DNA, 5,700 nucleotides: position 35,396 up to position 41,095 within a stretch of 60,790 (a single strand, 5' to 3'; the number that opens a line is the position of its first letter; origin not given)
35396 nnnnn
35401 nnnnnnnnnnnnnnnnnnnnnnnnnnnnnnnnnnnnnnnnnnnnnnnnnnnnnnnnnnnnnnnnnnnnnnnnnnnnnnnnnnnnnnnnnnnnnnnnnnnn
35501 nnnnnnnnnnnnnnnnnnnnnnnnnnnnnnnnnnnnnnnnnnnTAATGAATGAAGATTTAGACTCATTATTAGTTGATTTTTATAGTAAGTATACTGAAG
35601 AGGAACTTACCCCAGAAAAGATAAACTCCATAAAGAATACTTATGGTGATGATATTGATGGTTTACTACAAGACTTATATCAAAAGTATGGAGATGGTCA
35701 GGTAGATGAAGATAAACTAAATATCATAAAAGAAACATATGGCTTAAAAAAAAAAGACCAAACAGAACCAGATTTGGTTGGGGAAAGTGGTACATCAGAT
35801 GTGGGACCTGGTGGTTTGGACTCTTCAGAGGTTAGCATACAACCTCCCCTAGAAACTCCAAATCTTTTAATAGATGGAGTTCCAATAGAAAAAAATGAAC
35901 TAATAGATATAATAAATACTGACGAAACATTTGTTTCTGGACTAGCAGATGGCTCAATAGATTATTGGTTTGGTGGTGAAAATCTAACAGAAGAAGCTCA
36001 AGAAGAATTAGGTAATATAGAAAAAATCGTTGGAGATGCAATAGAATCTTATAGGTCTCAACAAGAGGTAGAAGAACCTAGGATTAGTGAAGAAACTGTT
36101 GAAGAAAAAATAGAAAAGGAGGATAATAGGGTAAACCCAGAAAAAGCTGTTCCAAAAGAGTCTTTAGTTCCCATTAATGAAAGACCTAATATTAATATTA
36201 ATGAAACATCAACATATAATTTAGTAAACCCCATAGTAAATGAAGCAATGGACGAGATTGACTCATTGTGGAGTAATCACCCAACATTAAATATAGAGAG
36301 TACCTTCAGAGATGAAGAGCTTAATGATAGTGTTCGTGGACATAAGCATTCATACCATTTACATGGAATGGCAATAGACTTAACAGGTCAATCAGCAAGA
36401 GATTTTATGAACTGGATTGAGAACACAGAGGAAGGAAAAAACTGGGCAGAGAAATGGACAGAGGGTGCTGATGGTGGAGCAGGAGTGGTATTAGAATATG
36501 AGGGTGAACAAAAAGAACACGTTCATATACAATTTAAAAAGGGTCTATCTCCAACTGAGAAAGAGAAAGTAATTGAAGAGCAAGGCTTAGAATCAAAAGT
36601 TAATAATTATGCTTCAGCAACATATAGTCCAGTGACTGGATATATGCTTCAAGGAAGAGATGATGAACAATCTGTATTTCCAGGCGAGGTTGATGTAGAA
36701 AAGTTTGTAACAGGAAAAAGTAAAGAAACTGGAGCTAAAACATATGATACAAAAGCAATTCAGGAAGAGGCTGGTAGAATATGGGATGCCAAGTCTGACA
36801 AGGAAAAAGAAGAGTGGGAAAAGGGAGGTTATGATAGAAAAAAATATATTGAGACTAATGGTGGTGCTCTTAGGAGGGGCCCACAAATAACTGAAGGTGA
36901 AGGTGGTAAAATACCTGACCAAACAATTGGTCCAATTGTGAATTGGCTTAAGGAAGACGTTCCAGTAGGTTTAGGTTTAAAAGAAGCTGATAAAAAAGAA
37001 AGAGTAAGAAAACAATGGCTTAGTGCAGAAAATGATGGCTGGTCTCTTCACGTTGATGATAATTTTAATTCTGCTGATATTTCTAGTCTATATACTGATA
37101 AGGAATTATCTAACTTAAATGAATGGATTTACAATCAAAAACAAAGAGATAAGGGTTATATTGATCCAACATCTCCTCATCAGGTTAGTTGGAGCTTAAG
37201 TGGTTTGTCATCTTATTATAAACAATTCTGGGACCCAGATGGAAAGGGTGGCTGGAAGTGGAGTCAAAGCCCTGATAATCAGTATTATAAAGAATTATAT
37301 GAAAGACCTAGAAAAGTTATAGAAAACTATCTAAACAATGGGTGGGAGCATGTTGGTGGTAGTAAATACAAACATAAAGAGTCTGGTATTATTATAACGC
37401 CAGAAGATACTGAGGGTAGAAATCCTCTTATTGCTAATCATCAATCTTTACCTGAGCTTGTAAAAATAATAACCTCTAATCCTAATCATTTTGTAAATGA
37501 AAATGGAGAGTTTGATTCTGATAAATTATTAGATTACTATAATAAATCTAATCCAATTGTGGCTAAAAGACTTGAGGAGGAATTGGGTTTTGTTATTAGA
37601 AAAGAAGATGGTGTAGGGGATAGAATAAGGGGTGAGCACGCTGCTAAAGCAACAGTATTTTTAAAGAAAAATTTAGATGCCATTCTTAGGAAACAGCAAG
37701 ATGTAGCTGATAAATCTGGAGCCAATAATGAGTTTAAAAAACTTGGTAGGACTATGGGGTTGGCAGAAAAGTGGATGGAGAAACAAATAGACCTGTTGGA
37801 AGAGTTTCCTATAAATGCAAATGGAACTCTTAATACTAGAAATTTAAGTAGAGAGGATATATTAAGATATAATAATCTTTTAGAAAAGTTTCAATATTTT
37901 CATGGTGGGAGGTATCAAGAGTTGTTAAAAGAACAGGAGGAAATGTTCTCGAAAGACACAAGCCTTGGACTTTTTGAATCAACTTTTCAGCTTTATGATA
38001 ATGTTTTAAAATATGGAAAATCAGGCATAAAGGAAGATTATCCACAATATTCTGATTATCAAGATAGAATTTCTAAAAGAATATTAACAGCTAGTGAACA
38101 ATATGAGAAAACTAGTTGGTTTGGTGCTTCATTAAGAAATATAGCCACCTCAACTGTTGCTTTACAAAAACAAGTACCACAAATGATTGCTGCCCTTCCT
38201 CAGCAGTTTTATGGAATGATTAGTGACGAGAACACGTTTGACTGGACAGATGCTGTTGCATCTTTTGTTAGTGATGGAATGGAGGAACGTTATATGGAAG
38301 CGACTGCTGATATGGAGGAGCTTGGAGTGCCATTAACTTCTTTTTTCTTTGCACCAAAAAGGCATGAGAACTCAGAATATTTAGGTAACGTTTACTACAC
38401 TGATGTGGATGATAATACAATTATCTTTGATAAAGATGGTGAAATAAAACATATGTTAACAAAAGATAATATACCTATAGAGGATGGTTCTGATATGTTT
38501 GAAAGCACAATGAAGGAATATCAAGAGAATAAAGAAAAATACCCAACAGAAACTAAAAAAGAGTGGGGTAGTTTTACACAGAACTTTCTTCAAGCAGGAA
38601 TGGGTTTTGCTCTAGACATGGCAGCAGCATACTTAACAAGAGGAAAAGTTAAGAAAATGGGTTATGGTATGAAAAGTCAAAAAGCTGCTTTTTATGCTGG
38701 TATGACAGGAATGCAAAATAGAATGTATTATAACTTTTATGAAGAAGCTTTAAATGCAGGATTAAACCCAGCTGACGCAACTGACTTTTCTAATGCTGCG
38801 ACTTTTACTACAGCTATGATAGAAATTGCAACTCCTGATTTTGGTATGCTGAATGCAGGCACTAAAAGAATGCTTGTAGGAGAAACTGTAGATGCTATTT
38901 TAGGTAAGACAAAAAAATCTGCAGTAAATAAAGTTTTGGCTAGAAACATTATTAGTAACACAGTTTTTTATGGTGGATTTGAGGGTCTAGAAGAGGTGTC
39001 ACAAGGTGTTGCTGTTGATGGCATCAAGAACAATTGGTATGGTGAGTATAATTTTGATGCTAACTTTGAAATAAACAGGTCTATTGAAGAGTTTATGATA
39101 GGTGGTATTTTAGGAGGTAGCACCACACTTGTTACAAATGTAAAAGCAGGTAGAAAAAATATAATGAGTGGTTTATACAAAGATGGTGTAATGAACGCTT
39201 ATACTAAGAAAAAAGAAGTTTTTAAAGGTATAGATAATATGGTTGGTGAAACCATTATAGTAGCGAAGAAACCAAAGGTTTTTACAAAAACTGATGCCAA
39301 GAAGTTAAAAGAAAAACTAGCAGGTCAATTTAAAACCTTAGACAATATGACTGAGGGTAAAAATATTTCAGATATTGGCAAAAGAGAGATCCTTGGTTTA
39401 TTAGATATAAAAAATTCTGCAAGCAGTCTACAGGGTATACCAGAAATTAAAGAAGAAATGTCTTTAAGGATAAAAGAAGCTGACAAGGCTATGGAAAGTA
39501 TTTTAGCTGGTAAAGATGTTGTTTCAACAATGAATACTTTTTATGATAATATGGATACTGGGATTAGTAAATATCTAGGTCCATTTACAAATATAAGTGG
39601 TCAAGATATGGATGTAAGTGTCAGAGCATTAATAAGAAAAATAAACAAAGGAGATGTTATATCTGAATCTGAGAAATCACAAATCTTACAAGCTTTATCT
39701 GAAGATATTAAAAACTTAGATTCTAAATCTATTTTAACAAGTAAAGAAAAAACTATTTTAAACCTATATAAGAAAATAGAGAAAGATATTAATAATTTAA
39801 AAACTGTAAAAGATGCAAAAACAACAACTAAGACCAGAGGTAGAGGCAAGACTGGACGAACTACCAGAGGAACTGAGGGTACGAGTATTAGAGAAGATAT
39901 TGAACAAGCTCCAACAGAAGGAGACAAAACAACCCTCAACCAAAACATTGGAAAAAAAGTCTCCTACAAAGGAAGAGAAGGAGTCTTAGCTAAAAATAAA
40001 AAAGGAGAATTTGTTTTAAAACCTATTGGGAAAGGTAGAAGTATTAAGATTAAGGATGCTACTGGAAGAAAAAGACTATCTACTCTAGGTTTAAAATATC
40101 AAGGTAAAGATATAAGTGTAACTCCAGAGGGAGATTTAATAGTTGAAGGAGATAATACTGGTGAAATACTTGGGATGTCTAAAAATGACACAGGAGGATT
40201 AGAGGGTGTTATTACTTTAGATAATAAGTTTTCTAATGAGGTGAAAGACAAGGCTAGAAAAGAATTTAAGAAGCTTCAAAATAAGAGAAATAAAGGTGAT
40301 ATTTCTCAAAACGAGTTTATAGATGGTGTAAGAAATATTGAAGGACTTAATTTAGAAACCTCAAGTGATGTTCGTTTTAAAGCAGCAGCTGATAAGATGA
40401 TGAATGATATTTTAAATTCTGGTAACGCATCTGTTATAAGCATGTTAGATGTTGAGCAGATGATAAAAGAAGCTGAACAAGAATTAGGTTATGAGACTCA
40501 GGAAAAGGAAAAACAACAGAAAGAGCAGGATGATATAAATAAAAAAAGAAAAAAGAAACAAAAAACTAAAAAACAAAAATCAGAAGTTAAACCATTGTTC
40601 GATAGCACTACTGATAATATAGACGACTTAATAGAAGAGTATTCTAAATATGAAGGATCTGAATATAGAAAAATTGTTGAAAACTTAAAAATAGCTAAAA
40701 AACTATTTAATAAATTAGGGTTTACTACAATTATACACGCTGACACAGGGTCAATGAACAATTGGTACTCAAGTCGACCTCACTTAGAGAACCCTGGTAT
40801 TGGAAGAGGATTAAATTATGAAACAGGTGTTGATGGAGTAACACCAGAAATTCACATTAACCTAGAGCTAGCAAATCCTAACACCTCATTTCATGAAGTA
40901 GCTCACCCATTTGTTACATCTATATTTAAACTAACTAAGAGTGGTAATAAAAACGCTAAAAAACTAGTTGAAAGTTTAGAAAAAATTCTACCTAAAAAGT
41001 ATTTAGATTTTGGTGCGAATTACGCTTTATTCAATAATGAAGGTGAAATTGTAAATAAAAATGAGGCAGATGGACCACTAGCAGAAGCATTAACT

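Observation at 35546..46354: A 3602-aa single ORF (18% of the genome) looks like a polyvalent, ejected virion protein carrying several enzymatic modules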

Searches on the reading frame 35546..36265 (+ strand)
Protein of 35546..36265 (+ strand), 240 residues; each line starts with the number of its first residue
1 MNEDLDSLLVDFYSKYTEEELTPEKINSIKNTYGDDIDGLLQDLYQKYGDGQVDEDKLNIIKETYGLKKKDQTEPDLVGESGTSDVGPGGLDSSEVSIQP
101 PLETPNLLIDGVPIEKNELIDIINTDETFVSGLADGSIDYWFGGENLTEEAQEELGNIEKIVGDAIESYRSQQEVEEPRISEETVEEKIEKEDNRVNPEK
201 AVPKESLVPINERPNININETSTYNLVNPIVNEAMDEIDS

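Call 106: search_protein_families(library=phrogs, proteins=[window:35546-36265:+], max_evalue=0.05)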
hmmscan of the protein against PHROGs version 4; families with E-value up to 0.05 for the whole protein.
window:35546-36265:+ (240 aa): 0 families

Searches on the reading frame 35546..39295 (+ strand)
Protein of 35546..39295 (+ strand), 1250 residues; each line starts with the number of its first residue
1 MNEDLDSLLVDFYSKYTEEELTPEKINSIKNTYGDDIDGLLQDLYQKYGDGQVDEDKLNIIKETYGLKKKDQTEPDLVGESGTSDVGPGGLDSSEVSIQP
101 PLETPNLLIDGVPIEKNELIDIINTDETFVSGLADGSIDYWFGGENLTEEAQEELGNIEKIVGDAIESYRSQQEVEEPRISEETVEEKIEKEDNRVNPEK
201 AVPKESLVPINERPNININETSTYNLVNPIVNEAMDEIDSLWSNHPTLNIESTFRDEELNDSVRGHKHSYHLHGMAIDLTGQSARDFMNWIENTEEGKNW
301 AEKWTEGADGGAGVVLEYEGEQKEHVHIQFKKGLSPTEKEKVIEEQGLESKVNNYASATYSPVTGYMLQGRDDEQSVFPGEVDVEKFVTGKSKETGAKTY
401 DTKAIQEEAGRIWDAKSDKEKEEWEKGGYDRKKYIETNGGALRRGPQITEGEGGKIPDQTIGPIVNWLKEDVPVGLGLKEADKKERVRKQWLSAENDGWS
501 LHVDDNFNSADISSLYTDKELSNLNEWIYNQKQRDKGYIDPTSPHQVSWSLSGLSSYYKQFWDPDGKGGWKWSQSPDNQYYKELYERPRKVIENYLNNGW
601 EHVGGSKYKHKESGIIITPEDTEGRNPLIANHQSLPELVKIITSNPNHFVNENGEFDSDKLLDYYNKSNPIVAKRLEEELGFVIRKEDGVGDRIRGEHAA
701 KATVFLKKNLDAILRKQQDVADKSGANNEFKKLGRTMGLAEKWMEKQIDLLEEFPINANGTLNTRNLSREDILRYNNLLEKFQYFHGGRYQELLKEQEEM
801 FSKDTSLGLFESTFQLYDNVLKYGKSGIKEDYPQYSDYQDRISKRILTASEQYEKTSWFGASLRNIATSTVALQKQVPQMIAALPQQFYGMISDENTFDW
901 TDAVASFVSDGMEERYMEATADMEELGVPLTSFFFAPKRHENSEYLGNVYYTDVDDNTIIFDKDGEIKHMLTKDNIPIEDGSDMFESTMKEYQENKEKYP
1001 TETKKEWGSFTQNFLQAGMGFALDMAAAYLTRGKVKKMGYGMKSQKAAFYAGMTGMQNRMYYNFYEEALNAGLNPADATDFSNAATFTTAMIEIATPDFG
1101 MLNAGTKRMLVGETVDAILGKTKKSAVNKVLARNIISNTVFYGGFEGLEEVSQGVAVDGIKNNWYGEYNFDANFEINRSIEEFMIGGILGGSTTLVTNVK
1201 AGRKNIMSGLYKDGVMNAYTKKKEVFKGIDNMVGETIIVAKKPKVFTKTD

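Call 17: find_homologous_proteins(query=window:35546-39295:+, max_evalue=0.001)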
Query window:35546-39295:+: 8000 candidates shared short words with the query, none scored E <= 0.001.

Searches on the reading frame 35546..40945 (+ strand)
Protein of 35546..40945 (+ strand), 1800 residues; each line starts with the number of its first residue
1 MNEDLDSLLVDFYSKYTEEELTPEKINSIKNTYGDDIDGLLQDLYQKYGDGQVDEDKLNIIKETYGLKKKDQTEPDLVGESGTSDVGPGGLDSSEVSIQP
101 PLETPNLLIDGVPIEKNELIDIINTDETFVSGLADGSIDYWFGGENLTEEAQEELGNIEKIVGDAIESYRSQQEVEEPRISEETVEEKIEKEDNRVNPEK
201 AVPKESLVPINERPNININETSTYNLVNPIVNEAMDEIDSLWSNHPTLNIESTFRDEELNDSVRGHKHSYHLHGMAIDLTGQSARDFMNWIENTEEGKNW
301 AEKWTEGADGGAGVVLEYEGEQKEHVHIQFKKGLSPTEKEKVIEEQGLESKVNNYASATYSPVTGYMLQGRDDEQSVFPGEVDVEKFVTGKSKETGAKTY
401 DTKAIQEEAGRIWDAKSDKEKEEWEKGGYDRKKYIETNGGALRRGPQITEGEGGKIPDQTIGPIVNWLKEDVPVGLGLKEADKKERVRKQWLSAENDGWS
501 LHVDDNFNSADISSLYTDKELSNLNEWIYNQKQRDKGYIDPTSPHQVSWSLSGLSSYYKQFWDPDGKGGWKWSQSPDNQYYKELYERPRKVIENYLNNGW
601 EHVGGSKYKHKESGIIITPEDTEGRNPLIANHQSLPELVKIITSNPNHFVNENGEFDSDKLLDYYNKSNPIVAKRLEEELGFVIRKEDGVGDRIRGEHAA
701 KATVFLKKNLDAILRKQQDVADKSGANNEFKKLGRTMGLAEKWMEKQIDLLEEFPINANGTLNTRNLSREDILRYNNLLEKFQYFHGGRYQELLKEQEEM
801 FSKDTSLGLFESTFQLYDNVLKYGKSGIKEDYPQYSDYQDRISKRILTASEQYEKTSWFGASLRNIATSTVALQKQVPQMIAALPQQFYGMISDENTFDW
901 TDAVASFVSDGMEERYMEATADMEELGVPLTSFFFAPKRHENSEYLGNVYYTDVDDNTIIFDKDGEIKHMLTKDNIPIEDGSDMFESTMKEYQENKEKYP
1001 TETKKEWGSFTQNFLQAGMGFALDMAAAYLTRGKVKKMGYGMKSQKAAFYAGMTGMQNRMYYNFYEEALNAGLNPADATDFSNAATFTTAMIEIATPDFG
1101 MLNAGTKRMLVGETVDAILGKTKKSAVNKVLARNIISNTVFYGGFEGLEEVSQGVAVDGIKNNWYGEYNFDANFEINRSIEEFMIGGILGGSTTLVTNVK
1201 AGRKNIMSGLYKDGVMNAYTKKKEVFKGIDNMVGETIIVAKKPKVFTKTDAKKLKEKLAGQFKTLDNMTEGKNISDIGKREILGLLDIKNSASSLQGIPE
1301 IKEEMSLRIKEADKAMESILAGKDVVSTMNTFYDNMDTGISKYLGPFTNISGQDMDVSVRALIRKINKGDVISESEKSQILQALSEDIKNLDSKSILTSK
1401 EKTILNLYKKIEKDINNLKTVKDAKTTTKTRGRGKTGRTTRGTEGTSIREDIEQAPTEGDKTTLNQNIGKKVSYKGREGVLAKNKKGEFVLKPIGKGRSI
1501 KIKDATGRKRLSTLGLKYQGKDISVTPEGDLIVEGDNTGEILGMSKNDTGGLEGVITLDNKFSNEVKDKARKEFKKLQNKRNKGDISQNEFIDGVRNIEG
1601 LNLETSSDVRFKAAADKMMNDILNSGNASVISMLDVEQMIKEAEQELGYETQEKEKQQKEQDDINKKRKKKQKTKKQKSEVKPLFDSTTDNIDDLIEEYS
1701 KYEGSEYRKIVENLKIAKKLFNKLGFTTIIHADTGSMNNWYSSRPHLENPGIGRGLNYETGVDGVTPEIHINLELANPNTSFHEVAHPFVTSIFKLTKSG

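Call 9: search_dna_similar(query=window:35546-40945:+, collection=phages, mode=protein, max_rows=25)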
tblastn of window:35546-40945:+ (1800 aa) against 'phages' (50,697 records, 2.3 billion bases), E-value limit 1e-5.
No match.

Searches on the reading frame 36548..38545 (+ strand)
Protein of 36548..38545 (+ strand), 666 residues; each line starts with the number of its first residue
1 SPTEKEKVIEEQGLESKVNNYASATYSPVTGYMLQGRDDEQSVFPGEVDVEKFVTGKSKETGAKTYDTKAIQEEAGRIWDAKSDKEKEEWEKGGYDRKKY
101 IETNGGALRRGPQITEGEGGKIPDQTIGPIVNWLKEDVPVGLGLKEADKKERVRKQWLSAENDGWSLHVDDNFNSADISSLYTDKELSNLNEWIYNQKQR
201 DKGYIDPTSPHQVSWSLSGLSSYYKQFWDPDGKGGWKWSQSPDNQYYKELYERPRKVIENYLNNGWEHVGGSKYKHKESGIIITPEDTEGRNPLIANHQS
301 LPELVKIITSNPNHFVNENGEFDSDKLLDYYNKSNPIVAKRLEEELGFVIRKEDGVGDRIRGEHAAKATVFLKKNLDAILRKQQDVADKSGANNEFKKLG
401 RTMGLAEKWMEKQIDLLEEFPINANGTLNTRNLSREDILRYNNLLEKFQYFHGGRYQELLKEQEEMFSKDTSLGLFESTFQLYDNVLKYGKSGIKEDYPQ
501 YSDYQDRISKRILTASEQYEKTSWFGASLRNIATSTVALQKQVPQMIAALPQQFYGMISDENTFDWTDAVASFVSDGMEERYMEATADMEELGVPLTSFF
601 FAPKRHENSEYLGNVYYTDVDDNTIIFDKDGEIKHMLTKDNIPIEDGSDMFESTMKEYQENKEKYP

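Call 106: search_protein_families(library=phrogs, proteins=[window:36548-38545:+], max_evalue=0.05)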
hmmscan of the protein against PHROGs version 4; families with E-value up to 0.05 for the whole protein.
window:36548-38545:+ (666 aa): 1 family
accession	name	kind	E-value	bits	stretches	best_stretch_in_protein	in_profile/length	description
phrog_27445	-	unknown function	0.023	16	0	244-291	64-111/145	-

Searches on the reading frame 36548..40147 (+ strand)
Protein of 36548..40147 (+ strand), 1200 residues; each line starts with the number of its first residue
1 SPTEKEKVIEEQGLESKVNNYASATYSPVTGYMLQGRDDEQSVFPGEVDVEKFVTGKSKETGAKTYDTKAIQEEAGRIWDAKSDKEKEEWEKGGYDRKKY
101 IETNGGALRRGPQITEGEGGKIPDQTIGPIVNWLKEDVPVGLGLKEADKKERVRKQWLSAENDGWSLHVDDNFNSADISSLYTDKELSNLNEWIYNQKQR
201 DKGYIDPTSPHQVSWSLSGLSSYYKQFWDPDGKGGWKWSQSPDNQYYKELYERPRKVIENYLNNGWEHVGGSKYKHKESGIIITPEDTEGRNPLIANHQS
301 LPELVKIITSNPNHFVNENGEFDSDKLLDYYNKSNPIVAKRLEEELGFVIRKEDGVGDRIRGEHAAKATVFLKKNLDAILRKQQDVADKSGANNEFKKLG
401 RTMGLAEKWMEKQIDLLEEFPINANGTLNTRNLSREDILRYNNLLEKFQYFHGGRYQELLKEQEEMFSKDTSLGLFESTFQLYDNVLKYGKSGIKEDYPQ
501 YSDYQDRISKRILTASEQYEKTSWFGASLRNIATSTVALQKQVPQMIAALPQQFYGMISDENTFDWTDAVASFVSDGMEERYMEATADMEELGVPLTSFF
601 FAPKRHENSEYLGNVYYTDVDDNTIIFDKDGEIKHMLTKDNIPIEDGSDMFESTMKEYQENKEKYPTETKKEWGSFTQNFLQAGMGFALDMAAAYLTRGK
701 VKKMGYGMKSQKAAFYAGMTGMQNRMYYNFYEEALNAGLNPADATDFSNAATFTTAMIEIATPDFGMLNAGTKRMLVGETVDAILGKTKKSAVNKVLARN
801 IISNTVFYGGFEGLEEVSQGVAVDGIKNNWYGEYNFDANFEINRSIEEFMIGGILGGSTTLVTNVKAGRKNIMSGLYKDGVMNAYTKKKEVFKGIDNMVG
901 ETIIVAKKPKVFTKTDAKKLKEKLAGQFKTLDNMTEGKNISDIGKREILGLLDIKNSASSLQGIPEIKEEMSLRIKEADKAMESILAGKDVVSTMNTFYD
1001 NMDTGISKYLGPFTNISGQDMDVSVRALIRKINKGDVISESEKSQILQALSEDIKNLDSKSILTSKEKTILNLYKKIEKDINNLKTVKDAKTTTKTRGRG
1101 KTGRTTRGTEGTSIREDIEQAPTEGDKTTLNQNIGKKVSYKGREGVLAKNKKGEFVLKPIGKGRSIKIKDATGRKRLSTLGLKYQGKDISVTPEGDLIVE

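Call 51: search_protein_representatives(protein=window:36548-40147:+)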
Query: 1200 residues. Proteins with E-value up to 0.001 (for the whole library): 7; up to 1e-10: 6; up to 1e-30: 5. The best 7 are listed.
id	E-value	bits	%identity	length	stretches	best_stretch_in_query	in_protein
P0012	1.8e-216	738.5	42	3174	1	172-1199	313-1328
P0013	9.3e-198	676.5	41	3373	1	171-1197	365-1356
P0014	1.5e-62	228.7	34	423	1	331-746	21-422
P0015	3.6e-39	151.3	26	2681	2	391-1130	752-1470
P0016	1.2e-36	142.9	35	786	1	248-581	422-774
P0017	1.9e-17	79.3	41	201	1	225-344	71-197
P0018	2.2e-07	46.0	30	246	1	315-468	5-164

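Call 52: search_protein_families(library=pfam, proteins=[P0012, P0013, P0015], max_evalue=0.01)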
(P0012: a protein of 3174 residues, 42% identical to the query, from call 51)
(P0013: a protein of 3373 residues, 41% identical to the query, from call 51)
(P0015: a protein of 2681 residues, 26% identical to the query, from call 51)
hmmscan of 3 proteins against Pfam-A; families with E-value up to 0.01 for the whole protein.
P0012 (3174 aa): 1 family
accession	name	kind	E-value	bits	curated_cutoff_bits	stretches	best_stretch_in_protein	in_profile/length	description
PF08291.16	Peptidase_M15_3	-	9e-08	32.7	23.2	1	138-191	29-81/108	Peptidase M15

P0013 (3373 aa): 1 family
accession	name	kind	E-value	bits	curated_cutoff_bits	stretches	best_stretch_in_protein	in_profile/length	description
PF08291.16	Peptidase_M15_3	-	1.8e-08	34.9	23.2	1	183-260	15-95/108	Peptidase M15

P0015 (2681 aa): 3 families
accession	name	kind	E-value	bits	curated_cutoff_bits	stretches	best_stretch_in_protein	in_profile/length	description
PF18013.6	Phage_lysozyme2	-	9.2e-19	68.5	28.2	1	208-327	4-126/140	Phage tail lysozyme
PF09851.14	SHOCT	-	5.5e-05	23.2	27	0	1530-1548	5-23/28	Short C-terminal domain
PF05120.17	GvpG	-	0.0081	16.7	30.6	0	1523-1548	32-57/67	Gas vesicle protein G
